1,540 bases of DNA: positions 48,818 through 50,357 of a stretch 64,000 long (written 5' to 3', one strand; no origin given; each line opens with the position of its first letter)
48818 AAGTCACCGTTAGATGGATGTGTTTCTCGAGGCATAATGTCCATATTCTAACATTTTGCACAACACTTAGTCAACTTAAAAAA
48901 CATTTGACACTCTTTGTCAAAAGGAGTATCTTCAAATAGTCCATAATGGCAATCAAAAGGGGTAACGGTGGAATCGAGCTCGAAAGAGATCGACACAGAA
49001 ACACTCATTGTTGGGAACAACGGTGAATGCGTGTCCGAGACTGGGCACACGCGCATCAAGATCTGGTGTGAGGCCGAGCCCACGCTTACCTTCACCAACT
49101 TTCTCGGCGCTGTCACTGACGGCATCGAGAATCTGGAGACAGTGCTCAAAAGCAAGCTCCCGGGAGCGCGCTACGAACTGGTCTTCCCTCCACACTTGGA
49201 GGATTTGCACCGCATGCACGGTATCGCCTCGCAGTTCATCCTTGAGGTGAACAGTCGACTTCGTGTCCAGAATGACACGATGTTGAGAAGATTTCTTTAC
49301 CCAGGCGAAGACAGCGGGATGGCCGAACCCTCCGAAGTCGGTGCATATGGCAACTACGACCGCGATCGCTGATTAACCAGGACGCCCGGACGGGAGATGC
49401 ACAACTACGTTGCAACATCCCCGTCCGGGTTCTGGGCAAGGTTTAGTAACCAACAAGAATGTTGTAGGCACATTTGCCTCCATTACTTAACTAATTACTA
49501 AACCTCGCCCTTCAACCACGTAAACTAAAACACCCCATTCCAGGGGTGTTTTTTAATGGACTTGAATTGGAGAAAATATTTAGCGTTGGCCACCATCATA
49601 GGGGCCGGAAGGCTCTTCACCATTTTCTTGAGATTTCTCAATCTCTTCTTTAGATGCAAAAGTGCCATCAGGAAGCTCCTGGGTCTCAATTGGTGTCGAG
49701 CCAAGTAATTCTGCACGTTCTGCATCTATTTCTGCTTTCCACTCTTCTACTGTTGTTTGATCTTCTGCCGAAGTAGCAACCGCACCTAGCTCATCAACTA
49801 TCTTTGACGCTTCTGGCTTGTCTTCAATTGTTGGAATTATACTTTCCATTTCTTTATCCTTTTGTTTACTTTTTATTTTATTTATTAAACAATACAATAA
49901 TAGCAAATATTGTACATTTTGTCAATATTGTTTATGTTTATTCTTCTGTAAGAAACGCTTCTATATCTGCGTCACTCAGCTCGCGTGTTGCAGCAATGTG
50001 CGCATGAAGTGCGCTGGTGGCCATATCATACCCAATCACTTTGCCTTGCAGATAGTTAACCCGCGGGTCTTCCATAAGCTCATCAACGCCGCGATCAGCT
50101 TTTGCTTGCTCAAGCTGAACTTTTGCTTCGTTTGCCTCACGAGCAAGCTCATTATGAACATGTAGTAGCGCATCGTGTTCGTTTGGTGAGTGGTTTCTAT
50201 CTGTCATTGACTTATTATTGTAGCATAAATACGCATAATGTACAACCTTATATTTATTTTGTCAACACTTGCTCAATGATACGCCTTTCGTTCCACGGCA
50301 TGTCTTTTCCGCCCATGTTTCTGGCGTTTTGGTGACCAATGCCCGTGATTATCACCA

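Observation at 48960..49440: Second GC-rich (up to ~63%) cassette: 134-aa orphan ORF with strong GC3 bias and a 14-bp GC hairpin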

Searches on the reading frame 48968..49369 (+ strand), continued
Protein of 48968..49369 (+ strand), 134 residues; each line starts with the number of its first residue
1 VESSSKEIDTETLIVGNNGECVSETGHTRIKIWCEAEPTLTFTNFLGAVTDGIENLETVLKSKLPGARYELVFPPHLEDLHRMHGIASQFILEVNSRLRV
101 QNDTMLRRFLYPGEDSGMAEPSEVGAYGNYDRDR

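Call 94: fold_search(model_id=the predicted structure, library=viral)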
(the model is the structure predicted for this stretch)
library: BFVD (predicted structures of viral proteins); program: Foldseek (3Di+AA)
matches with E <= 10: 513; with E <= 0.001: 0
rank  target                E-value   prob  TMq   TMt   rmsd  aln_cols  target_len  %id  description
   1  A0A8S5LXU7            2.0e-02  0.80  0.38  0.31  16.4       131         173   13  Uncharacterized protein [Myoviridae sp. ctZgq1]
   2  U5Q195                7.8e-02  0.15  0.21  0.19  20.1       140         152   10  Uncharacterized protein [Bacillus phage Staley]
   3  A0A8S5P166            8.3e-02  0.77  0.38  0.36   6.1       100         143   11  Uncharacterized protein [Myoviridae sp. ctLnO19]
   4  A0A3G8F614            1.1e-01  0.35  0.28  0.30  13.5       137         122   10  (no name in the UniProt tables at hand)
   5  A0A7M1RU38            1.8e-01  0.23  0.28  0.26  19.1       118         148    8  Uncharacterized protein [uncultured phage cr7_1]
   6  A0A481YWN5            1.9e-01  0.28  0.31  0.28  14.3       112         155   13  RNA polymerase Rpb3/Rpb11 dimerization domain protein [Marseillevirus LCMAC201]
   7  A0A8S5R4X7            2.6e-01  0.25  0.26  0.12   9.8        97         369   10  Double zinc ribbon protein [Siphoviridae sp. ctcMb1]
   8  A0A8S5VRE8            2.6e-01  0.13  0.23  0.23  12.7       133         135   12  (no name in the UniProt tables at hand)
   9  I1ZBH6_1              2.9e-01  0.38  0.35  0.06   7.9       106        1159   10  (no name in the UniProt tables at hand)
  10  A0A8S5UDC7            3.1e-01  0.20  0.30  0.36  16.8       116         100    9  Uncharacterized protein [Siphoviridae sp. ct13O11]
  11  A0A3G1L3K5            3.3e-01  0.38  0.32  0.09   5.3        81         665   14  Putative DNA gyrase subunit A [Synechococcus phage S-CBWM1]
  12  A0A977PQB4            3.3e-01  0.35  0.32  0.31   5.3        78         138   14  (no name in the UniProt tables at hand)
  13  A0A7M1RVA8            3.3e-01  0.28  0.34  0.35  25.6       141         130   11  Uncharacterized protein [uncultured phage cr131_1]
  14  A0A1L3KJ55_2          3.3e-01  0.16  0.28  0.05  12.8       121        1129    9  SF3 helicase domain-containing protein [Hubei picorna-like virus 82]
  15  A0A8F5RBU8            3.5e-01  0.14  0.22  0.24   7.5        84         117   18  Uncharacterized protein [Microvirus mar44]
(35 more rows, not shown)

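Call 96: search_protein_families(library=pfam, proteins=[P0009, P0014, P0011, P0015], max_evalue=0.001)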
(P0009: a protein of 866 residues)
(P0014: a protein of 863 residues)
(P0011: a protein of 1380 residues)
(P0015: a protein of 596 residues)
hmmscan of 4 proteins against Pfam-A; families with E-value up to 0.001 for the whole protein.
P0009 (866 aa): 1 family
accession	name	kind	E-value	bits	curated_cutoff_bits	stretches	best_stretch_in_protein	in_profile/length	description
PF18454.7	Mtd_N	-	1.1e-12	48.1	26.3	1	7-45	2-36/37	Major tropism determinant N-terminal domain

P0014 (863 aa): 3 families
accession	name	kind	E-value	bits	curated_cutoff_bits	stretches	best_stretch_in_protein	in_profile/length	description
PF14263.11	DUF4354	-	1.1e-07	32.2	25.5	0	188-228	73-113/123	Domain of unknown function (DUF4354)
PF13123.11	DUF3978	-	8.7e-06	26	25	0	300-356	60-120/144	Protein of unknown function (DUF3978)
PF13101.12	DUF3945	-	2.3e-05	24.4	21.9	0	49-70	12-33/50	Protein of unknown function (DUF3945)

P0011 (1380 aa): 8 families
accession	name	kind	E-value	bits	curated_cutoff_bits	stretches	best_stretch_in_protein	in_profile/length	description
PF18676.6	MBG_2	-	0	1112.8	25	14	85-158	1-72/72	MBG domain (YGX type)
PF13585.12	CHU_C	-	9.8e-15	54.9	27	1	1295-1376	2-85/86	CHU_C Type IX secretion signal domain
PF25490.1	DUF7910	-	4.3e-12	46.7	35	0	674-738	73-136/140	Domain of unknown function (DUF7910)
PF25358.1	PH_fung_RdRP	-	4.8e-11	43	27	0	389-443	29-78/169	Fungal RdRP associated PH-like domain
PF18657.6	YDG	-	2.4e-08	34.5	25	0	872-941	2-81/85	YDG domain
PF04519.19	Bactofilin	-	2.6e-07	31.2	27.9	0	876-937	34-94/98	Polymer-forming cytoskeletal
PF22269.2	TagH_SH3-like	-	2.1e-05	25.1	27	0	59-85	31-57/62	Teichoic acid transporter subunit TagH, SH3-like domain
PF07532.17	Big_4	-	0.00051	20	22.1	1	1127-1169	13-56/59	Bacterial Ig-like domain (group 4)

P0015 (596 aa): 2 families
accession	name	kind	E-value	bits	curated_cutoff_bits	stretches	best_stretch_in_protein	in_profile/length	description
PF14875.11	PIP49_N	-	5.1e-05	23.5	21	0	328-352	22-46/158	N-term cysteine-rich ER, FAM69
PF14205.11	Cys_rich_KTR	-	6.5e-05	23.1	25.5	0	314-328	10-24/54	Cysteine-rich KTR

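Call 97: search_dna_similar(query=window:48968-49369:+, collection=phages, mode=protein, max_evalue=0.01, max_rows=5)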
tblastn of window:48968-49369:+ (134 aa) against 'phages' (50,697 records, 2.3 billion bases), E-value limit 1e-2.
No match.

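Call 98: search_dna_similar(query=window:48968-49369:+, collection=plasmids, mode=protein, max_evalue=0.01, max_rows=5)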
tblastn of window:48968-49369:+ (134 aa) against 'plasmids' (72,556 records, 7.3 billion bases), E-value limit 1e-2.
No match.

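Call 103: find_related_loci(query=A1, collection=viral_contigs, flank=3000)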
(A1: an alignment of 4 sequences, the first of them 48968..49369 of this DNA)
Query A1 (134 aa) in viral_contigs; peptide patterns used: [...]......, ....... (x = any residue, [..] = any of these).
120 stretches matched a pattern, but none encodes a relative of the query by tblastn (E <= 1e-3).

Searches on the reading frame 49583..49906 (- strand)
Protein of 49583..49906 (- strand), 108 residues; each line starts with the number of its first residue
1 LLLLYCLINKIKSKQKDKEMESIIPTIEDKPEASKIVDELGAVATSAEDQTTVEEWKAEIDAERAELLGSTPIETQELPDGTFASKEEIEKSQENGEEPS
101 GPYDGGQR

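Call 6: search_protein_families(library=pfam, proteins=[window:49583-49906:-], max_evalue=1)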
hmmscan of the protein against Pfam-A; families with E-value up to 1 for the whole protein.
window:49583-49906:- (108 aa): 0 families

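Call 7: search_protein_families(library=phrogs, proteins=[window:49583-49906:-], max_evalue=1)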
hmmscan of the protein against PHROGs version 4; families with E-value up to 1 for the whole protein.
window:49583-49906:- (108 aa): 2 families
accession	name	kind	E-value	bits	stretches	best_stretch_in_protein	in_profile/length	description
phrog_6228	-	unknown function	0.024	16.1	1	19-66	42-90/92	-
phrog_4757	-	unknown function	0.065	13.4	1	12-72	55-110/359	-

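Call 66: search_protein_families(library=ncbifam, proteins=[window:49583-49906:-], max_evalue=1)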
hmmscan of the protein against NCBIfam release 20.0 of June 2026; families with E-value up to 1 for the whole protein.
window:49583-49906:- (108 aa): 0 families

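Call 67: search_protein_families(library=padloc, proteins=[window:49583-49906:-], max_evalue=1)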
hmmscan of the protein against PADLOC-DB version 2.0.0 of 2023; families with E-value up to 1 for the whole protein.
window:49583-49906:- (108 aa): 0 families

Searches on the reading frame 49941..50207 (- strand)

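Call 6: search_protein_families(library=pfam, proteins=[window:49941-50207:-], max_evalue=1)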
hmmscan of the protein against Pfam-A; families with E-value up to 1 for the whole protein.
window:49941-50207:- (89 aa): 1 family
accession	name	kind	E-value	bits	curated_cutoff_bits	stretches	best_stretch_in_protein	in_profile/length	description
PF02335.20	Cytochrom_C552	-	0.19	11.1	24.1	1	6-65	357-415/438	Cytochrome c552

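Call 7: search_protein_families(library=phrogs, proteins=[window:49941-50207:-], max_evalue=1)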
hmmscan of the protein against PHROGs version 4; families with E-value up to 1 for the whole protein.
window:49941-50207:- (89 aa): 1 family
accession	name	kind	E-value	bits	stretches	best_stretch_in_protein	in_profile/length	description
phrog_2823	-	unknown function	0.012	16.9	1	41-77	9-45/66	-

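Call 66: search_protein_families(library=ncbifam, proteins=[window:49941-50207:-], max_evalue=1)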
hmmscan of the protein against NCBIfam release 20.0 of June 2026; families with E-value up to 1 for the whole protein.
window:49941-50207:- (89 aa): 0 families

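Call 67: search_protein_families(library=padloc, proteins=[window:49941-50207:-], max_evalue=1)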
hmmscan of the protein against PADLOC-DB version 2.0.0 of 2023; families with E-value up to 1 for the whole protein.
window:49941-50207:- (89 aa): 0 families
